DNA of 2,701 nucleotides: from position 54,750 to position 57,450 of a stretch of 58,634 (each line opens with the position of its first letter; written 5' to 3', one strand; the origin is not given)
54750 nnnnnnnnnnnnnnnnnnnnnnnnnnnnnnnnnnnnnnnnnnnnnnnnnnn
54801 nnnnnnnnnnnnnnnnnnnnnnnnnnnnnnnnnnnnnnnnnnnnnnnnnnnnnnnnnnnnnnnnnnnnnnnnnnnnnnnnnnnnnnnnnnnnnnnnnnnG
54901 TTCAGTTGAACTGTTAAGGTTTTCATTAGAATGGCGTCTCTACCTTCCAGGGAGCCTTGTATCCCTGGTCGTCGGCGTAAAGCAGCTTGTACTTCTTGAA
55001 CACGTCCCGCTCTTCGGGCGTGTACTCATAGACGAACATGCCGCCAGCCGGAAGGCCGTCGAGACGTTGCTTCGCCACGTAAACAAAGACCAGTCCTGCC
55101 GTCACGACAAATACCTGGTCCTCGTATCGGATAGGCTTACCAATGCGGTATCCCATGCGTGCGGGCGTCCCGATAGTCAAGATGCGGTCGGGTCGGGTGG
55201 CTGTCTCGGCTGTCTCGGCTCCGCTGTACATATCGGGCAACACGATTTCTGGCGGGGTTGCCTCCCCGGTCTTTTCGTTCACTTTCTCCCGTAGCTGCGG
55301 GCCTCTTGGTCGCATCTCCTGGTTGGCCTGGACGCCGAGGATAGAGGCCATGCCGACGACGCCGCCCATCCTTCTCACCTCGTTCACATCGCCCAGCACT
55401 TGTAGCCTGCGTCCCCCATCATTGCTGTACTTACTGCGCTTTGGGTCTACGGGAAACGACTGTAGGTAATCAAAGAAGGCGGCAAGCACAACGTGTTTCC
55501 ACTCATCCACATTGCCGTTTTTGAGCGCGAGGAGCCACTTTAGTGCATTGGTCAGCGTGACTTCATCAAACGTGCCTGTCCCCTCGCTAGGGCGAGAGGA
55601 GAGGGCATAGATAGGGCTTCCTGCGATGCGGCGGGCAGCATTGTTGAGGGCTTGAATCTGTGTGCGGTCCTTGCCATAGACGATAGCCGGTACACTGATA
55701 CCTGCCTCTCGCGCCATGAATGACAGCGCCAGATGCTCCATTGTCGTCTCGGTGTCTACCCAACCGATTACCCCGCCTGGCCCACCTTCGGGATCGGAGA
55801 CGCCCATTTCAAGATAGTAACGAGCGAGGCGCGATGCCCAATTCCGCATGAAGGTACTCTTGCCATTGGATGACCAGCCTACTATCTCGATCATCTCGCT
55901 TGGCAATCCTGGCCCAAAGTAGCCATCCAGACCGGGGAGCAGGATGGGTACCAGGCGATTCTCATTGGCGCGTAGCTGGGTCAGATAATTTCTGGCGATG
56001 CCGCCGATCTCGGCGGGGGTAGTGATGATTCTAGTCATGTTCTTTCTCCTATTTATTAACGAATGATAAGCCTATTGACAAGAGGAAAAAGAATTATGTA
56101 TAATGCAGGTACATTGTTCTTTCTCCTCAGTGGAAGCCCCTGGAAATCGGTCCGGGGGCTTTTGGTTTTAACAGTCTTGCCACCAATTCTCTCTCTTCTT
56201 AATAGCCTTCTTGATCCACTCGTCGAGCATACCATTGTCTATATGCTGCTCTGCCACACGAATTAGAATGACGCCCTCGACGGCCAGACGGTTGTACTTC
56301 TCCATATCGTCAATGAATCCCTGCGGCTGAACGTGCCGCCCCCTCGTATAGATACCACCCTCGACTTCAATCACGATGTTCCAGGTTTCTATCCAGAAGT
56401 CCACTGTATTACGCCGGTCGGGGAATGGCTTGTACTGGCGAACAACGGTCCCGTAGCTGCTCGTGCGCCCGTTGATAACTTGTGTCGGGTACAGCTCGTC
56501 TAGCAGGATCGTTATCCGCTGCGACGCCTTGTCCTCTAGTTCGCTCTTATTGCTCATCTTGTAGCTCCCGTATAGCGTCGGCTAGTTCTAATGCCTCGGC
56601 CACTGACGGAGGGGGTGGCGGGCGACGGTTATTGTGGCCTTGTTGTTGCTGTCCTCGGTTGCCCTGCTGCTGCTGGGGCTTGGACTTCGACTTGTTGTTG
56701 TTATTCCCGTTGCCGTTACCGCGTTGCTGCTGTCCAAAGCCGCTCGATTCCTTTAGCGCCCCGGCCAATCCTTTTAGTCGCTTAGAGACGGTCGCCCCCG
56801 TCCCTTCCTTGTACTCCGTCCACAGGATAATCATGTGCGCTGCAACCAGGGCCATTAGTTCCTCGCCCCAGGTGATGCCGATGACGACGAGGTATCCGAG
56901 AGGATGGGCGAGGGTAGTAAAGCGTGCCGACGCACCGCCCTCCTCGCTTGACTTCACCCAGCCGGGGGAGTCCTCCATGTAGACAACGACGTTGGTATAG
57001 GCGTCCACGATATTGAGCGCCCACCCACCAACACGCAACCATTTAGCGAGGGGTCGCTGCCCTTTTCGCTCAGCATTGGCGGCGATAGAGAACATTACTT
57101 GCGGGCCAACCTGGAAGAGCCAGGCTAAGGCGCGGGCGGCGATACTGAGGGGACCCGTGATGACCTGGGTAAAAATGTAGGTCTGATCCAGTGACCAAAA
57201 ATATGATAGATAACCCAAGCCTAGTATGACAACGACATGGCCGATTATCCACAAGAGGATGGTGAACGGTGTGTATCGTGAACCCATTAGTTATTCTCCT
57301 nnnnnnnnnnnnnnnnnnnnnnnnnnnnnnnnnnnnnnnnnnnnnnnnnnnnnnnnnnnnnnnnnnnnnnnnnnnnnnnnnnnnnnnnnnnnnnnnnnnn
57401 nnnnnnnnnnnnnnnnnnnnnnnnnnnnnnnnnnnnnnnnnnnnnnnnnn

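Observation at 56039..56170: Consensus promoter plus terminator define a small plus-strand RNA carrying the antisense of the helicase ribosome-binding site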

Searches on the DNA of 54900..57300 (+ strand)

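Call 5: search_dna_similar(query=window:54900-57300:+, collection=phages, mode=distant, max_rows=30)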
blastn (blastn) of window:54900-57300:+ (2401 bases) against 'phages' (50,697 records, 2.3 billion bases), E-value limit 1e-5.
No match.
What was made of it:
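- Tried and rejected: DNA similarity to deposited phages: no match (call 5).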

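Call 77: search_rna_families(source=window, start=55950, end=56260, threshold=evalue, max_evalue=10)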
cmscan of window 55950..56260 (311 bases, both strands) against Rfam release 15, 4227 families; matches with E-value up to 10: 8.
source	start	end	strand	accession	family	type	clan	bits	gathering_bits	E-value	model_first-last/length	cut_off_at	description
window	56082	56163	+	RF04181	rteR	Gene; sRNA;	-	22.8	72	0.24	1-84/84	no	rteR sRNA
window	56037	56169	+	RF00515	PyrR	Cis-reg;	-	22.3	54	0.53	1-115/115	no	PyrR binding site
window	56089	56163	+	RF02701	PsrR1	Gene; sRNA;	-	21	42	0.09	1-79/79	no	Photosynthesis regulatory RNA1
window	56029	56148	+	RF03096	RAGATH-19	Gene; sRNA;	-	17.5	85.6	1.7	1-141/141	no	RAGATH-19 RNA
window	56014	56076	+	RF01192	SNORD11B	Gene; snRNA; snoRNA; CD-box;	CL00103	16.3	50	4.2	1-87/87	no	Small nucleolar RNA SNORD11B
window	56058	56100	+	RF00221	SNORD43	Gene; snRNA; snoRNA; CD-box;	CL00059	15.2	45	1.7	1-64/64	no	Small nucleolar RNA SNORD43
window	56017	56126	+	RF02397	sau-5971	Gene; sRNA;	-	14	90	5.2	1-96/96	no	Staphylococcus sRNA sau-5971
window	56079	56131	-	RF03423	mir-962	Gene; miRNA;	-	13.5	70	8.8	1-92/92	no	mir-962 microRNA precursor family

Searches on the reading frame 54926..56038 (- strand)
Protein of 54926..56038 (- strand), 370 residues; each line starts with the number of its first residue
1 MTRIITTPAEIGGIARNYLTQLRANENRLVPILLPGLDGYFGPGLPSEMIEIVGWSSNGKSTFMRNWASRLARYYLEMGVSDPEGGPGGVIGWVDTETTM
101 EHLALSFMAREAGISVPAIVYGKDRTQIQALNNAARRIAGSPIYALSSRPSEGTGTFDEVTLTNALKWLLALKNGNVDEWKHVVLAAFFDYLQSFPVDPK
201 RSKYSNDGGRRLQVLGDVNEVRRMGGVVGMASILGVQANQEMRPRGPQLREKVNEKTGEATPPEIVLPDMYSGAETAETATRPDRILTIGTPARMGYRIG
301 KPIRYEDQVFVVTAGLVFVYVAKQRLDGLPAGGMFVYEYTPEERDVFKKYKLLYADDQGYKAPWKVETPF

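Call 11: find_related_loci(query=window:54926-56038:-, collection=viral_contigs, flank=4000)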
Query window:54926-56038:- (370 aa) in viral_contigs; peptide patterns used: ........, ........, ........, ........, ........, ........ (x = any residue, [..] = any of these).
10 stretches matched a pattern, but none encodes a relative of the query by tblastn (E <= 1e-3).

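Call 12: search_protein_families(library=pfam, proteins=[window:54926-56038:-], max_evalue=0.01)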
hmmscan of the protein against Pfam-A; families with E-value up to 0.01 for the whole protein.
window:54926-56038:- (370 aa): 0 families

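Call 13: find_homologous_proteins(query=window:54926-56038:-)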
Query window:54926-56038:- (370 aa): 2 proteins with E <= 0.001 among 4774 candidates.
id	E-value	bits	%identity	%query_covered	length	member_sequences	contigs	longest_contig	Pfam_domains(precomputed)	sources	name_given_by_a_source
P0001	6.8e-248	840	100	100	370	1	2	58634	-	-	-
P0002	9.2e-68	247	49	67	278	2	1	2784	-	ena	-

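Call 14: search_protein_families(library=phrogs, proteins=[window:54926-56038:-], max_evalue=0.01)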
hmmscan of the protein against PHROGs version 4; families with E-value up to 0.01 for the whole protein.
window:54926-56038:- (370 aa): 3 families
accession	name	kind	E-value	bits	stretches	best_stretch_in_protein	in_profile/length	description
phrog_97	-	other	7.9e-08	32.9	1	26-115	46-126/506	UvsX-like recombinase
phrog_19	-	DNA, RNA and nucleotide metabolism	1.9e-05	24.7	1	25-124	330-418/621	DnaB-like replicative helicase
phrog_239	-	DNA, RNA and nucleotide metabolism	4.2e-05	23.6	1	35-123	346-421/801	DNA primase/helicase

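Call 15: find_encoding_contigs(protein=P0001, flank=10000)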
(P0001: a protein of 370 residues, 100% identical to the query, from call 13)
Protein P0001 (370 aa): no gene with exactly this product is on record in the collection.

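Call 16: find_encoding_contigs(protein=P0002, flank=5000)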
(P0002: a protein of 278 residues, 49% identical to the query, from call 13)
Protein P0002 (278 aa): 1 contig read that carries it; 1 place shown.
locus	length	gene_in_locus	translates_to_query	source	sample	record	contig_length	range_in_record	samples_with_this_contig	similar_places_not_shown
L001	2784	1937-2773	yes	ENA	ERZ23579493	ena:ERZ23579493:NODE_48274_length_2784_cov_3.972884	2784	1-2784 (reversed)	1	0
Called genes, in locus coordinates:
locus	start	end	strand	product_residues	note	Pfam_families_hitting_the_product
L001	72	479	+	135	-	-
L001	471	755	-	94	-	-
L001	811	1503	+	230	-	-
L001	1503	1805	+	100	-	-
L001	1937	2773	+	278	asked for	-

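Call 21: find_related_loci(query=A1, collection=viral_contigs, flank=4000)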
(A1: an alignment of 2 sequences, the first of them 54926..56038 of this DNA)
Query A1 (370 aa) in viral_contigs; peptide patterns used: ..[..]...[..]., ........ (x = any residue, [..] = any of these).
27 stretches matched a pattern, but none encodes a relative of the query by tblastn (E <= 1e-3).

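Call 22: find_related_loci(query=A1, collection=genome_contigs, flank=4000)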
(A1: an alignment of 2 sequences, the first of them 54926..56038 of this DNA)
Query A1 (370 aa) in genome_contigs; peptide patterns used: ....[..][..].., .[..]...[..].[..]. (x = any residue, [..] = any of these).
66 stretches matched a pattern, but none encodes a relative of the query by tblastn (E <= 1e-3).

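Call 23: find_related_loci(query=A1, collection=metagenome_contigs, flank=4000)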
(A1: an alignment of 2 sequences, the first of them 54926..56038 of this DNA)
Query A1 (370 aa) in metagenome_contigs; peptide patterns used: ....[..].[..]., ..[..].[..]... (x = any residue, [..] = any of these).
123 stretches matched a pattern, but none encodes a relative of the query by tblastn (E <= 1e-3).
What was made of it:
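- Tried and rejected: Helicase-based locus scans of viral, genome and metagenome collections with the single protein and the 2-sequence alignment: no relatives (calls 11, 21-23).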

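Call 27: find_homologous_proteins(query=A1, max_evalue=0.001)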
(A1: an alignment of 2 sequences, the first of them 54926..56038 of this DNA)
Query A1 (2 sequences) (370 aa, profile of the alignment): 4 proteins with E <= 0.001 among 8000 candidates.
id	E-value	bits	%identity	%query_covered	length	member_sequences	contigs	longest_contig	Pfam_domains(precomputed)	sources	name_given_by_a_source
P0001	2.3e-229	779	100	100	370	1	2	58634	-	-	-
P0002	1.7e-160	552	49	67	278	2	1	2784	-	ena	-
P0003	2.0e-97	345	45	98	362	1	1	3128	PF03796.22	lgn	-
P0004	5.2e-58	215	38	92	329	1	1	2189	PF03796.22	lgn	-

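Call 28: find_encoding_contigs(protein=P0003, flank=5000)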
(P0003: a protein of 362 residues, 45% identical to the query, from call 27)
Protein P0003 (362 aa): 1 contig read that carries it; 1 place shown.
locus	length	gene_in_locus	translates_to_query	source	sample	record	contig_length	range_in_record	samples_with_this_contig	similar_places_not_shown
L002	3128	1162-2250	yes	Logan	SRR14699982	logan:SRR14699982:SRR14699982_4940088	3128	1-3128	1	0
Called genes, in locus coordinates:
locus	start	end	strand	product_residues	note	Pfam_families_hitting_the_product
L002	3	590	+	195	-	?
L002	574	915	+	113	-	-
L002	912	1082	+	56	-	-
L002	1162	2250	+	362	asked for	PF03796:DnaB_C (weak)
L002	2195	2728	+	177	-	-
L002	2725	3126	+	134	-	?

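Call 29: find_encoding_contigs(protein=P0004, flank=5000)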
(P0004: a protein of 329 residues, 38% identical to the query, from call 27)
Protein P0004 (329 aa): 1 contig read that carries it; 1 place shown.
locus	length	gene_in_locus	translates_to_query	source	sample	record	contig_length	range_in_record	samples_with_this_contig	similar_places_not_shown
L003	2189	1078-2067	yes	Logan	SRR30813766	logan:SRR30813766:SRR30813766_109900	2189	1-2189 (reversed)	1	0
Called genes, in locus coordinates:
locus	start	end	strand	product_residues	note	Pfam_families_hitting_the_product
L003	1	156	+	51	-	?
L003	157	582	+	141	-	-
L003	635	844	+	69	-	-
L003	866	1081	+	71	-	-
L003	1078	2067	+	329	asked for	PF03796:DnaB_C (weak)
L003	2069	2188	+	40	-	?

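Call 37: find_homologous_proteins(query=A2, max_evalue=0.001)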
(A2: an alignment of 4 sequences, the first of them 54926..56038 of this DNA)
Query A2 (4 sequences) (370 aa, profile of the alignment): 12 proteins with E <= 0.001 among 8000 candidates.
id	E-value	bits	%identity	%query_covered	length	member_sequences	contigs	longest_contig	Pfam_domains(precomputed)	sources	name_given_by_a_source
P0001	8.7e-165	566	100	100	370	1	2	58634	-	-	-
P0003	3.2e-162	557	45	98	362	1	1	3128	PF03796.22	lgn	-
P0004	7.3e-162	556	38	92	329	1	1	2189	PF03796.22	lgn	-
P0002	2.1e-126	440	49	67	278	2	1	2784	-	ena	-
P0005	1.1e-121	424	38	95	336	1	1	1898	PF03796.22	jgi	jgi:replicative DNA helicase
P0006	4.2e-121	422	37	91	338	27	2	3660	PF03796.22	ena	-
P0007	2.2e-115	403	36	93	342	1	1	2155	PF03796.22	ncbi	-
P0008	1.2e-114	401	36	93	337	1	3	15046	PF03796.22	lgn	-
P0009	3.9e-110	386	38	91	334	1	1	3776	PF03796.22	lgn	-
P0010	1.6e-108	381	37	95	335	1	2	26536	PF03796.22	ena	-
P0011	4.1e-108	379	39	91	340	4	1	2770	PF03796.22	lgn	-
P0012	1.9e-103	364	37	93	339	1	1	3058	-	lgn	-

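Call 38: find_encoding_contigs(protein=P0010, flank=6000, max_places=3)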
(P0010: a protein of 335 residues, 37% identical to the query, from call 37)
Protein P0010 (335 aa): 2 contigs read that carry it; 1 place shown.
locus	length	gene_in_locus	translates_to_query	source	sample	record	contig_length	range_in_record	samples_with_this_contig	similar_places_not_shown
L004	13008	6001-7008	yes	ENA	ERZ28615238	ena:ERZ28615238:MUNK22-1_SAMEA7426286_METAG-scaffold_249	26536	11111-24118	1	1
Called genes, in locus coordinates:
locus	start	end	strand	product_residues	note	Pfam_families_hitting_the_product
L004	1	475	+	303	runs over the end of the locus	PF01551:Peptidase_M23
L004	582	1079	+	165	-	PF13489:Methyltransf_23 (weak), PF08241:Methyltransf_11, PF08242:Methyltransf_12 (faint)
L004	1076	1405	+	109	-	-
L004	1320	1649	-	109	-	-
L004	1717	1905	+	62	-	-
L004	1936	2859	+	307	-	PF08273:Zn_Ribbon_Prim (weak)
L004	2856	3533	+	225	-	-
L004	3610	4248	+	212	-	-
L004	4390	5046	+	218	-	-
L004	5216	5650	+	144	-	-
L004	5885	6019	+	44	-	-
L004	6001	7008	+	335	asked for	PF03796:DnaB_C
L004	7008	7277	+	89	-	-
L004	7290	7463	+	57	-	-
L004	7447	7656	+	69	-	-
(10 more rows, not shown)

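Call 39: find_encoding_contigs(protein=P0008, flank=6000, max_places=3)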
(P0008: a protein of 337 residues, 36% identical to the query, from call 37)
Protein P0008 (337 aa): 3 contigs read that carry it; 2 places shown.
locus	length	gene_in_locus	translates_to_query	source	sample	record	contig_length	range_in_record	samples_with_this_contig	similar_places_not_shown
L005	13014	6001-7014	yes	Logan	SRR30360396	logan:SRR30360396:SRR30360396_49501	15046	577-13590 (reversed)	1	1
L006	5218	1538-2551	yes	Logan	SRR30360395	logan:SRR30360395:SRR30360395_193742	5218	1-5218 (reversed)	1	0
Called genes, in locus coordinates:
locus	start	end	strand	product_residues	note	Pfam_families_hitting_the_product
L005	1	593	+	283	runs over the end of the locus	PF01551:Peptidase_M23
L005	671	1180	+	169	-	PF13489:Methyltransf_23 (weak), PF08241:Methyltransf_11, PF13649:Methyltransf_25 (faint)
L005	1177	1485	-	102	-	-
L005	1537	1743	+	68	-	-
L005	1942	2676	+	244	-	-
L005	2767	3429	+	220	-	-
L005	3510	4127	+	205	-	-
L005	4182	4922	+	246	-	-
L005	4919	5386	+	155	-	-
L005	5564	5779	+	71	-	-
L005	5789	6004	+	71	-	-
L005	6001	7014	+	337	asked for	PF03796:DnaB_C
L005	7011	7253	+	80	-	-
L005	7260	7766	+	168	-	-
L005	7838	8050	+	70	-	-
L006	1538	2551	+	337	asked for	PF03796:DnaB_C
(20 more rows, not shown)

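Call 40: find_encoding_contigs(protein=P0006, flank=4000, max_places=3)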
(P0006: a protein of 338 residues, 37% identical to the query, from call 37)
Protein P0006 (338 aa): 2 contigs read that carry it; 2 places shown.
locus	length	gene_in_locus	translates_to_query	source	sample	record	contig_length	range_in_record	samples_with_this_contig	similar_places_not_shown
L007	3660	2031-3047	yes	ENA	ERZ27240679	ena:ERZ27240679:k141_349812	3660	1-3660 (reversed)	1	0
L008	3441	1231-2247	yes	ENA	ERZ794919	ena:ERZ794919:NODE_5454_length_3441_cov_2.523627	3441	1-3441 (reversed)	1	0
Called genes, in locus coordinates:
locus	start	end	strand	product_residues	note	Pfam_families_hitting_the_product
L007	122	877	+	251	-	-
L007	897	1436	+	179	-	-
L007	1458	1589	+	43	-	-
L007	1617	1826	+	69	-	-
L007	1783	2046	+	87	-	-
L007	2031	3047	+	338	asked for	PF03796:DnaB_C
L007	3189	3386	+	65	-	-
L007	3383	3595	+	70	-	-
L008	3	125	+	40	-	?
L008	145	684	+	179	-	-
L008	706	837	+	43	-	-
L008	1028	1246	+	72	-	-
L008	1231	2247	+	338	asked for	PF03796:DnaB_C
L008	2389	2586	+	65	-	-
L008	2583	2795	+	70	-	-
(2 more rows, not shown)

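Call 41: find_encoding_contigs(protein=P0009, flank=4000, max_places=3)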
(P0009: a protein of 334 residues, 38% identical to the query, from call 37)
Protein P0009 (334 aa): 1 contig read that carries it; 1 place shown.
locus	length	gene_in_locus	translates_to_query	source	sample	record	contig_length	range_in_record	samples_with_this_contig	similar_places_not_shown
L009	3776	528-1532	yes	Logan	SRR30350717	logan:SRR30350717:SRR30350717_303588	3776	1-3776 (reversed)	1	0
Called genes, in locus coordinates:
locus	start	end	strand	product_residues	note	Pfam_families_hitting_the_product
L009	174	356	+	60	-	-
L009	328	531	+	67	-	-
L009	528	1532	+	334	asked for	PF03796:DnaB_C (weak)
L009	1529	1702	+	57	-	-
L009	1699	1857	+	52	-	-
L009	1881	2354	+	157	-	-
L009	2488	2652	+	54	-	-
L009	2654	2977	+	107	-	-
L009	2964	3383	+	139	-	-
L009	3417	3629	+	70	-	-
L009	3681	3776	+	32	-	?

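Call 52: search_dna_similar(query=window:54926-56038:-, collection=phages, mode=protein, max_rows=15, max_evalue=0.001)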
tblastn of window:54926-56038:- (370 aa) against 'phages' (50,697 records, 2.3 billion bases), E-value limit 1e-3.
Records with a match: 1; places in all: 1; records where one place covers at least 80% of the query: 0.
Best place of each record, by identity: <60% 1.
By first word of the organism name: Caulobacter 1.
By host as written in the record: Caulobacter vibrioides CB15 1.
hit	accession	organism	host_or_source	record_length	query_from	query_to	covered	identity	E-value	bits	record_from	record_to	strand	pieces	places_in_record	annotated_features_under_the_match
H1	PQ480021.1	Caulobacter phage DMCA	Caulobacter vibrioides CB15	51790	34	144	30%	32.5%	6e-4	48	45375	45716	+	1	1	replicative DNA helicase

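Call 61: find_encoding_contigs(protein=P0012, flank=4000, max_places=2)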
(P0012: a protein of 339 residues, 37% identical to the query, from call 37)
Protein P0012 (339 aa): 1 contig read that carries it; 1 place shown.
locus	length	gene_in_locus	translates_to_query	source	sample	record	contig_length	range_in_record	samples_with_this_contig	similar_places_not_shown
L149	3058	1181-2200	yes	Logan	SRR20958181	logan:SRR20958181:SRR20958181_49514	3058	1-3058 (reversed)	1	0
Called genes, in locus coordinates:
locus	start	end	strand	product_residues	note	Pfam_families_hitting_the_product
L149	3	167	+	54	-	?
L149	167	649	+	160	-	-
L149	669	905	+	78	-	-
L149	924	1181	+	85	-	-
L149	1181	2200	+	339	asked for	-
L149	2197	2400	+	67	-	-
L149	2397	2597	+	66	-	-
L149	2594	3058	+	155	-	?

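Call 62: find_encoding_contigs(protein=P0011, flank=4000, max_places=2)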
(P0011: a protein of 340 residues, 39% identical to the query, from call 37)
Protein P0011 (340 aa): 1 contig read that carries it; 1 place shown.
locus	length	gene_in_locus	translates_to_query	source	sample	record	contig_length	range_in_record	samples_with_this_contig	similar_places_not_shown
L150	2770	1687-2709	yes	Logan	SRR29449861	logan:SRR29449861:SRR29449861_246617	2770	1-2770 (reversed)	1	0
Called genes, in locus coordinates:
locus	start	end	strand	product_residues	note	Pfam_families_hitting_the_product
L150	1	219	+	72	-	?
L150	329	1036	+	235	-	-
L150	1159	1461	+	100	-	-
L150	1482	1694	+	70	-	-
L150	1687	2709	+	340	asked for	PF03796:DnaB_C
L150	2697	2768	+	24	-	?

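Call 63: find_encoding_contigs(protein=P0007, flank=4000, max_places=2)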
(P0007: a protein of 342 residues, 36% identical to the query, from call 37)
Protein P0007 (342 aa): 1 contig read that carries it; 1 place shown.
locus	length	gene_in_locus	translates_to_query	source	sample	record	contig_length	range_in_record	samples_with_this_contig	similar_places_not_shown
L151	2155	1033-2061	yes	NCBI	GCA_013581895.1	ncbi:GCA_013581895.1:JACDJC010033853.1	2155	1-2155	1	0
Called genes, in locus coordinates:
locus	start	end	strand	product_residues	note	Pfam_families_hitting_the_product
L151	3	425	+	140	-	?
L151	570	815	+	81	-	-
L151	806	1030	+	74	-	-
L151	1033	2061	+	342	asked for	PF03796:DnaB_C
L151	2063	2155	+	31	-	?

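Call 64: find_encoding_contigs(protein=P0005, flank=4000, max_places=2)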
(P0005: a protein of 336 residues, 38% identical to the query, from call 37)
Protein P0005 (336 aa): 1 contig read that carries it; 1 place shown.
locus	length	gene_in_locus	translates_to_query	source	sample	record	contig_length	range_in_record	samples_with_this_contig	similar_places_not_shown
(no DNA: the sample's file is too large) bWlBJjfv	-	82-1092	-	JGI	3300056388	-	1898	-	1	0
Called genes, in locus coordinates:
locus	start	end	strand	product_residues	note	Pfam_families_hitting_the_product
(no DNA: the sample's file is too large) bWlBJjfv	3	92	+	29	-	?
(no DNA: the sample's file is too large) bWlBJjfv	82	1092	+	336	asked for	PF03796:DnaB_C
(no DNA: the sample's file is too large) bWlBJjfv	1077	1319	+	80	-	-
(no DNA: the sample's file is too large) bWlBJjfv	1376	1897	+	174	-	?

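Call 74: find_related_loci(query=A2, collection=viral_contigs, flank=3000)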
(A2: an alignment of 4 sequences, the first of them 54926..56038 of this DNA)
Query A2 (370 aa) in viral_contigs; peptide patterns used: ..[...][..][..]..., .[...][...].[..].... (x = any residue, [..] = any of these).
46 stretches matched a pattern; 1 encode a relative of the query (tblastn E <= 1e-3); 1 distinct loci.
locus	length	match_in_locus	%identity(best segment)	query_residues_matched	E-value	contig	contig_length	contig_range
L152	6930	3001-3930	37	3-337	6e-56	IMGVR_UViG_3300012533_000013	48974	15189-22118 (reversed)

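Call 75: find_related_loci(query=A2, collection=genome_contigs, flank=3000)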
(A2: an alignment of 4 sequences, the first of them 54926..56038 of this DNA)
Query A2 (370 aa) in genome_contigs; peptide patterns used: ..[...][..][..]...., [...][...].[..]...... (x = any residue, [..] = any of these).
45 stretches matched a pattern, but none encodes a relative of the query by tblastn (E <= 1e-3).
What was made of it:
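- Tried and rejected: Scans with the 4-sequence alignment: one distant viral contig, L152, and no genome hit (calls 74, 75).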

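Call 86: search_solved_structures(query=A2, max_evalue=0.01)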
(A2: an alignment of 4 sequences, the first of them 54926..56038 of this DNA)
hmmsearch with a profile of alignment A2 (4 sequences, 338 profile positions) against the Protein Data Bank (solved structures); distinct sequences matched with E-value up to 0.01: 1.
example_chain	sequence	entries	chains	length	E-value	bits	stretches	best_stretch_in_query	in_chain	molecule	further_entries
2q6t_A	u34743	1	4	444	0.0037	19.5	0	40-265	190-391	DnaB replication fork helicase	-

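Call 87: search_protein_families(library=pfam, proteins=[window:54926-56038:-], max_evalue=10)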
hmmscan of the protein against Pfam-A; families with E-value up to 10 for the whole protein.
window:54926-56038:- (370 aa): 1 family
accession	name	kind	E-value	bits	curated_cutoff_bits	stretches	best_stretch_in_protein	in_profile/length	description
PF03796.21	DnaB_C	-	0.016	15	27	1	37-145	9-106/255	DnaB-like helicase C terminal domain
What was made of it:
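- Checked: Flanking genes: 'DnaB-like' is supported weakly for the window protein (PF03796 E = 0.016; PHROG DnaB/primase-helicase families) and better for its relatives and their profile (PDB 2q6t DnaB, E = 0.004) (calls 14, 37, 86, 87).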

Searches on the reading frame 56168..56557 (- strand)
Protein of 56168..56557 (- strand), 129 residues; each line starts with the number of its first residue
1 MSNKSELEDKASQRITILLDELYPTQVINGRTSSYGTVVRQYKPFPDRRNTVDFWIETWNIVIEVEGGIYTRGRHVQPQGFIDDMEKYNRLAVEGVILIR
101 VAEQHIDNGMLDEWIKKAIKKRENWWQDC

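Call 12: search_protein_families(library=pfam, proteins=[window:56168-56557:-], max_evalue=0.01)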
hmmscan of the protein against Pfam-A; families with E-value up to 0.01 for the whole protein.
window:56168-56557:- (129 aa): 0 families

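Call 14: search_protein_families(library=phrogs, proteins=[window:56168-56557:-], max_evalue=0.01)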
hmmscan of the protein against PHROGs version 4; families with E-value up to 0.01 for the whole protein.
window:56168-56557:- (129 aa): 2 families
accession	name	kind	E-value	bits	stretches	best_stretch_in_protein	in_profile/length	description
phrog_503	-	unknown function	7.9e-23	81.8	1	39-124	50-135/144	-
phrog_12476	-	unknown function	6.5e-09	36.6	1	52-123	4-75/85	-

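Call 85: search_solved_structures(query=window:56168-56557:-, max_evalue=1)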
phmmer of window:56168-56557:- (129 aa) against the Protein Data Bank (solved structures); distinct sequences matched with E-value up to 1: 1.
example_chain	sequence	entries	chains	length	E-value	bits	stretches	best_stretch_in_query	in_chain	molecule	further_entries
8up5_P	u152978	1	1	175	0.046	16.8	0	33-67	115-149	KEOPS complex subunit Pcc1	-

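Call 87: search_protein_families(library=pfam, proteins=[window:56168-56557:-], max_evalue=10)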
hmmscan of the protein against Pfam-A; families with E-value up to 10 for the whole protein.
window:56168-56557:- (129 aa): 0 families
